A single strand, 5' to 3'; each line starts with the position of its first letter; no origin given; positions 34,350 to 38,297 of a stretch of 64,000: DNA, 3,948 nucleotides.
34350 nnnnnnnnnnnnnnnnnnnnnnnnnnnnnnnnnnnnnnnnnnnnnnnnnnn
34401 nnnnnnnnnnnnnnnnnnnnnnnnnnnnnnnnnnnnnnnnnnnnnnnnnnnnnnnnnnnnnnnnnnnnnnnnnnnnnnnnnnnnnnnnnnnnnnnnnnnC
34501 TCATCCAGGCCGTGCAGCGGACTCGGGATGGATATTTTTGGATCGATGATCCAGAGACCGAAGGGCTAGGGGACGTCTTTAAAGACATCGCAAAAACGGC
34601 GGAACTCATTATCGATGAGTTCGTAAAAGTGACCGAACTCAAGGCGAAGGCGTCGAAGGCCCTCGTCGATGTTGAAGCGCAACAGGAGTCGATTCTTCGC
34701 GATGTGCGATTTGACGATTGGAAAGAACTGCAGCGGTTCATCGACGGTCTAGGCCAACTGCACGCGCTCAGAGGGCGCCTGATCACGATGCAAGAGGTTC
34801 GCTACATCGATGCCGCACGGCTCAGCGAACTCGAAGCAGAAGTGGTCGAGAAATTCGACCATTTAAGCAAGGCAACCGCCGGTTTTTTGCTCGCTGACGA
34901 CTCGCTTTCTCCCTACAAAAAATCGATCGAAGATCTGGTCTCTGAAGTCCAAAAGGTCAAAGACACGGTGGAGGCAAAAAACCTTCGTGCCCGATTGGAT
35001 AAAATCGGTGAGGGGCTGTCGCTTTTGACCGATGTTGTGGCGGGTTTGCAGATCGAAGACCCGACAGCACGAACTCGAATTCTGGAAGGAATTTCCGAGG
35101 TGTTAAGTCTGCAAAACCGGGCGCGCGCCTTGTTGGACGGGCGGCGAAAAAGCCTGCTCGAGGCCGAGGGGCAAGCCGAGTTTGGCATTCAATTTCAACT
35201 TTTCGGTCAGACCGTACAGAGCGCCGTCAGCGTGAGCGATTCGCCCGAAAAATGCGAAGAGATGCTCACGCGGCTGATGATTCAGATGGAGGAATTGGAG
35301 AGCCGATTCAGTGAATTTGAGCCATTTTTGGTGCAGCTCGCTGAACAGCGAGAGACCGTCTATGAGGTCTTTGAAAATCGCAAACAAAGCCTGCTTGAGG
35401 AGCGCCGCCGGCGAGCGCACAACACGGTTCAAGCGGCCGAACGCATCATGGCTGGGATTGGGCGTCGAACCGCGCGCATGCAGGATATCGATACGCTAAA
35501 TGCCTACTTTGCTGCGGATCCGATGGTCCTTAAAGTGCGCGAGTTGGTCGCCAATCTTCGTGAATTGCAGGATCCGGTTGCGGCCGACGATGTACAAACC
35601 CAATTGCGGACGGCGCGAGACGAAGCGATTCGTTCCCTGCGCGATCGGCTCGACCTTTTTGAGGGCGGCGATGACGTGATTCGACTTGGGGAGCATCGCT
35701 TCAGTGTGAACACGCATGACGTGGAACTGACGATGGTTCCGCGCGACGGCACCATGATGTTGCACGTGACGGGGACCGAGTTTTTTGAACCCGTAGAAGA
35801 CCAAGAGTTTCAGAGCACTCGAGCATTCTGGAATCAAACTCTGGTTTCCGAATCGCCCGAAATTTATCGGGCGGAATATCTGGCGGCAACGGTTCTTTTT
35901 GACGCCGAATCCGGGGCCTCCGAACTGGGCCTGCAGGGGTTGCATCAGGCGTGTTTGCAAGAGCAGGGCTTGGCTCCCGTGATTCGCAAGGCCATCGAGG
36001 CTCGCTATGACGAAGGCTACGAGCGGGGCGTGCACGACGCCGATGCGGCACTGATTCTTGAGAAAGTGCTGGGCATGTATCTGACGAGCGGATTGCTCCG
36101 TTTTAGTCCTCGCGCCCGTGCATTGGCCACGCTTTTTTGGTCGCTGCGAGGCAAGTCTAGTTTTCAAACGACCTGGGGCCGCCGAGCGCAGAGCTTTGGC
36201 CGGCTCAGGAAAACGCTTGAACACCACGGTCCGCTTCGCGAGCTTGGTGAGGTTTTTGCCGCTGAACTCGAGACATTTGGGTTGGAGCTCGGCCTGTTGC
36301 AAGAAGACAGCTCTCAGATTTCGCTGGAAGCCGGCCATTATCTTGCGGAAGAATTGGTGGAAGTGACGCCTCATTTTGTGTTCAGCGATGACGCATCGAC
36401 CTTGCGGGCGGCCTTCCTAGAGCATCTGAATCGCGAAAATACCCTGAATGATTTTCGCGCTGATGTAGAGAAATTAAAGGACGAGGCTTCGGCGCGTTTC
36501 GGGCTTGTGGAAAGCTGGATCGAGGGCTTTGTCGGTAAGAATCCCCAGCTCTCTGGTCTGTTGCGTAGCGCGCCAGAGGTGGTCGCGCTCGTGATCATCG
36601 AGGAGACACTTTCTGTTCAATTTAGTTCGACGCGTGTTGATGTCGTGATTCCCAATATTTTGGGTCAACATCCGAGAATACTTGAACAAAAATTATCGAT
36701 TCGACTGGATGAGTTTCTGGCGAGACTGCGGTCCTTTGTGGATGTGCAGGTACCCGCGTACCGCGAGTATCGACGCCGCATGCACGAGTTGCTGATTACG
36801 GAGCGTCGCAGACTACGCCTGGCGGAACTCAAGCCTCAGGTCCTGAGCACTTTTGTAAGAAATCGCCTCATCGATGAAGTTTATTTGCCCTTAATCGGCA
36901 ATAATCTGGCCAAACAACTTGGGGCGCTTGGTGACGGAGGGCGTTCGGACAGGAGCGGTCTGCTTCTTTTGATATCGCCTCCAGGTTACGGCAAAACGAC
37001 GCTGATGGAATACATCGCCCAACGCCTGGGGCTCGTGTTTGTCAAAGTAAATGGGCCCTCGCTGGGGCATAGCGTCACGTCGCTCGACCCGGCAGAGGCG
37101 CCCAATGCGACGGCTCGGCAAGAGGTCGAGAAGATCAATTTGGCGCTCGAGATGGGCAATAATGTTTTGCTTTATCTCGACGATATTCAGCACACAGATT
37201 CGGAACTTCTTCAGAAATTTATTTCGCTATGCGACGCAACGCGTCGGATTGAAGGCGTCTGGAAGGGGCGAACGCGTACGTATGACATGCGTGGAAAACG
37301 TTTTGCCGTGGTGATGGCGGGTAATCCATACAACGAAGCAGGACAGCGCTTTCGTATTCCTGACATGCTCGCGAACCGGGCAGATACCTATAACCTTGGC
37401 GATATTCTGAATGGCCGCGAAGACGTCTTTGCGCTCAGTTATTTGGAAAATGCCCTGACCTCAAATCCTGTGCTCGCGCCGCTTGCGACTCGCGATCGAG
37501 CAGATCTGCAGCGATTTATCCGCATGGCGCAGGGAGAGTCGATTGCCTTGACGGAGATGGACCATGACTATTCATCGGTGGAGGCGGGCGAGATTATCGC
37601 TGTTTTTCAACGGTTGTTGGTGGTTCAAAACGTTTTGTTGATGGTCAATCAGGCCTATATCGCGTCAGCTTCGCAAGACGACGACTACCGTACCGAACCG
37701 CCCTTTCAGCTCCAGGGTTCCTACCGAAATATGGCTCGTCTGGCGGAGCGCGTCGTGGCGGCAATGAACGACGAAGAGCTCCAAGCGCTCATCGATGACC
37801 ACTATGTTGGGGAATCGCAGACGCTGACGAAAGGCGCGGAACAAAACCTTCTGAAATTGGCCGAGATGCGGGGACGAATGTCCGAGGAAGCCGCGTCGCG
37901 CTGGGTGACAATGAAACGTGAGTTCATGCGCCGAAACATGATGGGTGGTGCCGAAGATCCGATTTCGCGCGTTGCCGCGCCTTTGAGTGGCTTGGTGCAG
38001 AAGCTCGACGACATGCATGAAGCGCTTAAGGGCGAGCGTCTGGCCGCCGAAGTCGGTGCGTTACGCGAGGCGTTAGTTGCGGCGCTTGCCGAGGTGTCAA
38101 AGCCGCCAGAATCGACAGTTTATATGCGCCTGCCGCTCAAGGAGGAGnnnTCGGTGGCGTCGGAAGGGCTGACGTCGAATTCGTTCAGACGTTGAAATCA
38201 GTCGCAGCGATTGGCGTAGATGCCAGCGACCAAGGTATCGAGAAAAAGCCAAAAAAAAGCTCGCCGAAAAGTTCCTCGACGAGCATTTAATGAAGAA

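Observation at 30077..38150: NfeD/YqiJ-like, flotillin and 1682-aa MoxR-class AAA protein in one operon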

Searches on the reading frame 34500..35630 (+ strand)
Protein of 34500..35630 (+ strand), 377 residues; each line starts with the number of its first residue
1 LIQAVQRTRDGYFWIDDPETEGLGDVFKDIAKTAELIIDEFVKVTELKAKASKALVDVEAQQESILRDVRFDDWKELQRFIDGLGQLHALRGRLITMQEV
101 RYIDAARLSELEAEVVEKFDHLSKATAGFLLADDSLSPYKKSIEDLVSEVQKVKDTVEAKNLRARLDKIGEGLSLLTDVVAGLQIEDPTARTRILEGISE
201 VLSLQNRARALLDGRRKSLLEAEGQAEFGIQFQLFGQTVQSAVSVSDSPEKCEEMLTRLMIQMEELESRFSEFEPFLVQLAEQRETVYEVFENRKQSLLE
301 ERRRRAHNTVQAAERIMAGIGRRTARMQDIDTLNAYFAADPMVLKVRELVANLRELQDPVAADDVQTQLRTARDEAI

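Call 84: search_protein_families(library=pfam, proteins=[window:34500-35630:+], max_evalue=1)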
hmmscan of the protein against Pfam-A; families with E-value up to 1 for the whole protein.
window:34500-35630:+ (377 aa): 6 families
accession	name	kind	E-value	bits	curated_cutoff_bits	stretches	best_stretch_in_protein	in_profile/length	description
PF25472.1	DUF7902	-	8.5e-28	96.8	26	1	134-218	1-85/85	Domain of unknown function (DUF7902)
PF06009.19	Laminin_II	-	0.012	16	33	1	106-169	31-95/138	Laminin Domain II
PF10046.14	BLOC1_2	-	0.072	13.9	33.4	0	250-287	37-74/96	Biogenesis of lysosome-related organelles complex-1 subunit 2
PF06295.17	ZapG-like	-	0.15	12.6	33.5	1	252-309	33-89/123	Z-ring associated protein G-like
PF07303.18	Occludin_ELL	-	0.29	12.4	31.2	0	110-177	26-93/101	Occludin homology domain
PF00482.28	T2SSF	-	0.41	11.1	25.2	1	263-317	52-107/125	Type II secretion system (T2SS), protein F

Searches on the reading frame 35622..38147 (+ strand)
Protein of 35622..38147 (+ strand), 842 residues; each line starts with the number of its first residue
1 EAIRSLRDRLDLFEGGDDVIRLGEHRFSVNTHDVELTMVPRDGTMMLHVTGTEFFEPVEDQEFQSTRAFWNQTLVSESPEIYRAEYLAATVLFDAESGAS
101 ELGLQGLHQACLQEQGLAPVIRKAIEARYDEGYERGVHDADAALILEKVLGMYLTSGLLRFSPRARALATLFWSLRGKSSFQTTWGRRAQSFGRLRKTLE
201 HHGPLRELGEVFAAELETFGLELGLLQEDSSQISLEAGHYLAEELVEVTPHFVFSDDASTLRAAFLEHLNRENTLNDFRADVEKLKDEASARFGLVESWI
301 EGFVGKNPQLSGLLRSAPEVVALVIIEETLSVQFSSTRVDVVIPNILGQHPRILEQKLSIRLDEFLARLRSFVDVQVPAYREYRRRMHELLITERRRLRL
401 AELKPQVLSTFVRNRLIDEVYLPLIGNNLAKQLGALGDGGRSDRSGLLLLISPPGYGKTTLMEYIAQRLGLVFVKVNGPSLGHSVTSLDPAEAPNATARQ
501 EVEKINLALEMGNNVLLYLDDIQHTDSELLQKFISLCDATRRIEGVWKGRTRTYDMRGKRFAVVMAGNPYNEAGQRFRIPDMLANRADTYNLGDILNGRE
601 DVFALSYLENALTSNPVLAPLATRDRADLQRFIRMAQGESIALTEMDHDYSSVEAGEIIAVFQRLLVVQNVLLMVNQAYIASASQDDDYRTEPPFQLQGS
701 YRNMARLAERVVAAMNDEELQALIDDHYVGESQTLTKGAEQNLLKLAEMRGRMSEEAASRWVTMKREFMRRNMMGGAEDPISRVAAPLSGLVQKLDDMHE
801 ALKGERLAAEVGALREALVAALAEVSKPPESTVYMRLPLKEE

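Call 56: predict_structure(alignment_id=A4)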
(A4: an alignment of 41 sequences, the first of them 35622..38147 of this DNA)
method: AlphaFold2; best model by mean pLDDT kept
length: 842 residues; sequences in the alignment: 41
mean_pLDDT: 81.6   pTM: 0.50
mean pLDDT of the five models: 81.6, 80.6, 79.1, 76.1, 75.8
residues with pLDDT >= 90: 333; 70-90: 363; 50-70: 77; < 50: 69
segments of 3 or more residues with pLDDT < 50: 1-16, 18-22, 24-30, 404-411, 778-781, 804-808, 827-842
pLDDT, mean of each block of 10 residues (from residue 1): 42 45 39 76 85 80 89 89 96 89 91 94 90 88 97 94 95 90 91 90 89 94 86 93 93 94 96 95 92 95 95 93 91 92 95 95 93 90 91 83 44 67 73 59 65 75 77 88 90 90 92 87 87 76 87 84 85 72 76 73 80 80 81 90 87 88 91 86 76 85 84 85 90 79 92 91 87 59 50 53 49 65 57 38 35
secondary structure, 60 per line:
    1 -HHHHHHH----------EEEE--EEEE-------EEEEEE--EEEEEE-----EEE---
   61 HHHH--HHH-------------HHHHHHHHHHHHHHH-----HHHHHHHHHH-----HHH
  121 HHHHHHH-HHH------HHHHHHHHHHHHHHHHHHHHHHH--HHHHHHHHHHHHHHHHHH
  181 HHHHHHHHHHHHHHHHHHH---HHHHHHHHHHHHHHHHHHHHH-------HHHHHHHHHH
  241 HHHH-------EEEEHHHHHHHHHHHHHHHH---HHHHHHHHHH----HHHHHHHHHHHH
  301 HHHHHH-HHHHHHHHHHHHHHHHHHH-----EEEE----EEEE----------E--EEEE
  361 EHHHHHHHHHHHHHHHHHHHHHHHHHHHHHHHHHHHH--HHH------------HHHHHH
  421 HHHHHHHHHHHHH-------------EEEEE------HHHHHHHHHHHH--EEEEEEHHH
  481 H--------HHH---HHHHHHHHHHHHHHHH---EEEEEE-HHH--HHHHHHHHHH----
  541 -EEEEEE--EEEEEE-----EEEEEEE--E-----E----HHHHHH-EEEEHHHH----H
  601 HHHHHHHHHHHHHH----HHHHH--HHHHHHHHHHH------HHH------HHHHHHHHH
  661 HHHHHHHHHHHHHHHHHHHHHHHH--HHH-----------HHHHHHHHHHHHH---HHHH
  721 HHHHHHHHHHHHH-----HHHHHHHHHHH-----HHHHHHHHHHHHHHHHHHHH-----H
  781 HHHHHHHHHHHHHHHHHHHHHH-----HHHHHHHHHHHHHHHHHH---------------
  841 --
elements in order (helices of 4 or more, strands of 3 or more residues): H2-8 E19-22 E25-28 E36-41 E44-49 E55-57 H61-64 H83-97 H103-112 H118-127 H138-160 H163-199 H203-223 H231-244 E252-255 H256-271 H275-284 H289-306 H308-326 E332-335 E340-343 E357-361 H362-397 H415-433 E447-451 H458-469 E472-477 H478-481 H496-511 E515-520 H527-536 E542-547 E550-555 E561-567 H581-586 E588-591 H592-595 H600-614 H619-623 H626-636 H652-684 H701-713 H717-733 H739-749 H755-774 H780-802 H808-825
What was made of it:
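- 37422..38021 (+): g3 residues 1441-1640: AAA+ lid and conserved C-terminal helical domain. Residues after 1640 form a variable tail. AF2 model (call 56).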

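Call 59: fold_search(model_id=the predicted structure, library=pdb)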
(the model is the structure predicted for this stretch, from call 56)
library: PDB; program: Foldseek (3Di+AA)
matches with E <= 10: 1207; with E <= 0.001: 127
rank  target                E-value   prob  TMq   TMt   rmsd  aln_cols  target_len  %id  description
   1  7x5b                  3.2e-06  1.00  0.17  0.39   8.3       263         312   17  Crystal structure of RuvB (released 2023-03-08)
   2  6blb                  6.3e-06  1.00  0.18  0.40  10.8       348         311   15  1.88 Angstrom Resolution Crystal Structure Holliday Junction ATP-dependent DNA Helicase (RuvB) from Pseudomonas aerugino (released 2017-11-22)
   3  9qh4_F                7.8e-06  1.00  0.21  0.58   8.2       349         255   15  NorQ hexamer from Paracoccus denitrificans (released 2026-03-25)
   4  9qh4_A                1.7e-05  1.00  0.21  0.58   7.9       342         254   15  NorQ hexamer from Paracoccus denitrificans (released 2026-03-25)
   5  7pbl_A                1.7e-05  1.00  0.17  0.37  11.9       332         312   16  RuvAB branch migration motor complexed to the Holliday junction - RuvB AAA+ state s1 [t2 dataset] (released 2022-09-14)
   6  7pbl_C                1.8e-05  1.00  0.16  0.38   8.8       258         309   17  RuvAB branch migration motor complexed to the Holliday junction - RuvB AAA+ state s1 [t2 dataset] (released 2022-09-14)
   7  8efv_B                1.9e-05  1.00  0.16  0.36   9.6       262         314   18  Structure of single homo-hexameric Holliday junction ATP-dependent DNA helicase RuvB motor (released 2023-05-10)
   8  9qh8_F                3.1e-05  1.00  0.22  0.62   7.5       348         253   16  reduced NorQ-NorD VWA domain complex from Paracoccus denitrificans (released 2026-03-25)
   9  8efy_D                4.0e-05  1.00  0.17  0.39   9.0       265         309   19  Structure of double homo-hexameric AAA+ ATPase RuvB motors (released 2023-05-10)
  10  9qh8_A                4.4e-05  1.00  0.21  0.59   7.8       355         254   15  reduced NorQ-NorD VWA domain complex from Paracoccus denitrificans (released 2026-03-25)
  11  9qhg_E                4.4e-05  1.00  0.18  0.50   8.9       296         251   14  NorQD complex state 4 from Jhaorihella thermophila (released 2026-03-25)
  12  9qhf_F                4.6e-05  1.00  0.19  0.53   8.6       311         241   15  NorQD complex state 3 from Jhaorihella thermophila (released 2026-03-25)
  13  9qhd_F                5.0e-05  1.00  0.21  0.59   7.0       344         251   14  NorQD complex state 1 from Jhaorihella thermophila (released 2026-03-25)
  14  9qh7_E                5.5e-05  1.00  0.20  0.56   8.0       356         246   15  NorQ in complex with NorD VWA domain steep staircase subset 1 from Paracoccus denitrificans (released 2026-03-25)
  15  9qh9_C                5.5e-05  1.00  0.20  0.55   8.2       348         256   14  NorQ in complex with NorD VWA domain steep staircase subset 2 from Paracoccus denitrificans (released 2026-03-25)
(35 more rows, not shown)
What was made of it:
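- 36942..37421 (+): g3 residues 1281-1440: MoxR-class AAA+ core. Features are Walker A GYGKT (K1298), Walker B LYLDD (D1360/D1361), a beta-hairpin before sensor 1 (residues ~1382-1395), sensor-1 N1408 and a putative Arg finger R1426. Foldseek TM-scores (normalised to target) for most NorQ/CbbQ chains listed are 0.50-0.64 (one 0.43) (call 59).
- Foldseek lists RuvB among its hits (call 59).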

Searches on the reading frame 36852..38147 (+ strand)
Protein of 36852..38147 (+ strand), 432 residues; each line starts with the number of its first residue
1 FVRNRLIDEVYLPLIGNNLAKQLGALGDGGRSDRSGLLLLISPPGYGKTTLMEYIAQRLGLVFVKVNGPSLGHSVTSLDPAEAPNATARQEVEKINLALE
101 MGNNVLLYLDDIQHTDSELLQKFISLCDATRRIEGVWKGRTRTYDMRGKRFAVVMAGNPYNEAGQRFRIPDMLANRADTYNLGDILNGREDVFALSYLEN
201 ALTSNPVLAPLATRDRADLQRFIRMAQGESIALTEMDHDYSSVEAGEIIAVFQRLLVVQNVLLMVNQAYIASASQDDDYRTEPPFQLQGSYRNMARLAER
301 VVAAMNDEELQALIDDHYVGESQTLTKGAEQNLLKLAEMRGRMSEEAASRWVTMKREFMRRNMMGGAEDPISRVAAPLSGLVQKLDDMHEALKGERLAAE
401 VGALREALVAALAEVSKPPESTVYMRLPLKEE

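Call 84: search_protein_families(library=pfam, proteins=[window:36852-38147:+], max_evalue=1)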
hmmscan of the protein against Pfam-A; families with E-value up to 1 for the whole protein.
window:36852-38147:+ (432 aa): 11 families
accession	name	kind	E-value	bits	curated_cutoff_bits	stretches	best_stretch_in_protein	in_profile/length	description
PF07728.20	AAA_5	-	3.6e-08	33.9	22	1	38-167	2-129/139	AAA domain (dynein-related subfamily)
PF00004.35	AAA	-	2.3e-07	31.8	21.2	1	38-114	1-68/131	ATPase family associated with various cellular activities (AAA)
PF13401.12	AAA_22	-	3.1e-06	28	27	1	34-129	4-110/130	AAA domain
PF13191.12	AAA_16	-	6.5e-05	23.9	32.6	1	23-71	12-63/167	AAA ATPase domain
PF05496.18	RuvB_N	-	0.00077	19.7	27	1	33-73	31-71/159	Holliday junction DNA helicase RuvB P-loop domain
PF13207.12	AAA_17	-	0.037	14.7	27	1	43-65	3-25/136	AAA domain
PF13173.12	AAA_14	-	0.069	13.6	27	1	45-117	12-76/129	AAA domain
PF13671.12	AAA_33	-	0.094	13.4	27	1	37-68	1-32/143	AAA domain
PF24883.2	NPHP3_N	-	0.095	13.3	24.8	1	33-59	20-46/164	Nephrocystin 3, N-terminal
PF20720.3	nSTAND3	-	0.1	12.7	27.2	1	34-58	16-40/155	Novel STAND NTPase 3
PF25199.1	nSTAND_NTPase5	-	0.11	12.8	34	1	31-145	37-138/145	Novel STAND NTPase 5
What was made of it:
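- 36942..37421 (+): AAA_5 scores 33.9 bits against a cut-off of 22 (call 84).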
